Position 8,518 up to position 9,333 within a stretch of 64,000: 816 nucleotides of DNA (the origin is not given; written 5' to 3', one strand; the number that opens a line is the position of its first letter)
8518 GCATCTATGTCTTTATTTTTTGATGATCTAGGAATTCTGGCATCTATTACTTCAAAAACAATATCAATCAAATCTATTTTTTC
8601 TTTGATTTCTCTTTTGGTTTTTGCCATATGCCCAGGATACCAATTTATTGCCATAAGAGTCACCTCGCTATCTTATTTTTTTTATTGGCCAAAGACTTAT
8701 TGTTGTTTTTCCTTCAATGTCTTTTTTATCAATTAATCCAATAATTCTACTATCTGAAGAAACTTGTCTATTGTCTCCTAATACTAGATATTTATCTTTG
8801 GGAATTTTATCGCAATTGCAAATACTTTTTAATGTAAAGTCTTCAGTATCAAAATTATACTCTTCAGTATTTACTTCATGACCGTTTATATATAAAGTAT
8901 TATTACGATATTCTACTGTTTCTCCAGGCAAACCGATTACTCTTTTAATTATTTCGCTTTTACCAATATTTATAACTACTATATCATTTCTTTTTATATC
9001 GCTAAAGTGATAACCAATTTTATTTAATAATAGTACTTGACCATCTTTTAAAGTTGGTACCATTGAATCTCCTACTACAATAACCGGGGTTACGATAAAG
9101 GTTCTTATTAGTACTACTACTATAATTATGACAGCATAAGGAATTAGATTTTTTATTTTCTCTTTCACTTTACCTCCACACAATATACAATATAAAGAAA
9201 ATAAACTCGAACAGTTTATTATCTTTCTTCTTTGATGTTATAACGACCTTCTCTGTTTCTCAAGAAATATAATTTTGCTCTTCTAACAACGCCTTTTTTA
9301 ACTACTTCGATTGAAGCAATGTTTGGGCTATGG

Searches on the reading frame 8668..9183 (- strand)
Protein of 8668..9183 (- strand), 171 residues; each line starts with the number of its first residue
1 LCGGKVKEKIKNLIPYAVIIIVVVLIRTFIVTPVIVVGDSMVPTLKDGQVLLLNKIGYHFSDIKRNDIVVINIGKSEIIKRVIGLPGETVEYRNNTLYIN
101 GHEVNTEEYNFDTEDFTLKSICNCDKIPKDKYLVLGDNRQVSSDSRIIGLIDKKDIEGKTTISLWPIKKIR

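Call 5: search_protein_families(library=pfam, proteins=[window:8668-9183:-], max_evalue=0.1)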
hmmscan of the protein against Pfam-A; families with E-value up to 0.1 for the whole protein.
window:8668-9183:- (171 aa): 2 families
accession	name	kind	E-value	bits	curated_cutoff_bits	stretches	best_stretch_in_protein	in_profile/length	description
PF10502.14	Peptidase_S26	-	7.6e-46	156.6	22.9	1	16-165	8-168/168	Signal peptidase, peptidase S26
PF00717.28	Peptidase_S24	-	4.4e-06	26.8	23.3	1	34-87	38-86/116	Peptidase S24-like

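Call 6: search_protein_families(library=ncbifam, proteins=[window:8668-9183:-], max_evalue=0.1)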
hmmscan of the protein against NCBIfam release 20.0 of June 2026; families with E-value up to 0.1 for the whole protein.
window:8668-9183:- (171 aa): 8 families
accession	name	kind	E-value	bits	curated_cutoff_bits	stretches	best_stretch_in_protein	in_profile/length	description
TIGR02227.1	sigpep_I_bact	equivalog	3.4e-47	160.3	47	1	16-167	5-161/162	signal peptidase I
NF008114.0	PRK10861.1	equivalog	1.1e-15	57.7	277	2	19-94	70-160/324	signal peptidase I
TIGR02771.1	TraF_Ti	equivalog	3.1e-11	43.1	100.25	1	75-158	81-163/171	conjugative transfer signal peptidase TraF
TIGR02754.1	sod_Ni_protease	equivalog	4.6e-09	36.6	63.25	2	128-160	56-88/90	nickel-type superoxide dismutase maturation protease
TIGR02228.1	sigpep_I_arch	equivalog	9.2e-07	28.9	51.85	1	8-85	1-85/158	signal peptidase I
NF010459.0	PRK13884.1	subfamily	4e-05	23.2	156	1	76-158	86-170/178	conjugal transfer peptidase TraF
NF010412.0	PRK13838.1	subfamily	0.0081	15.6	186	1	75-156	86-165/177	conjugal transfer pilin processing protease TraF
NF005689.0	PRK07490.1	equivalog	0.02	14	260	1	46-78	44-76/248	hypothetical protein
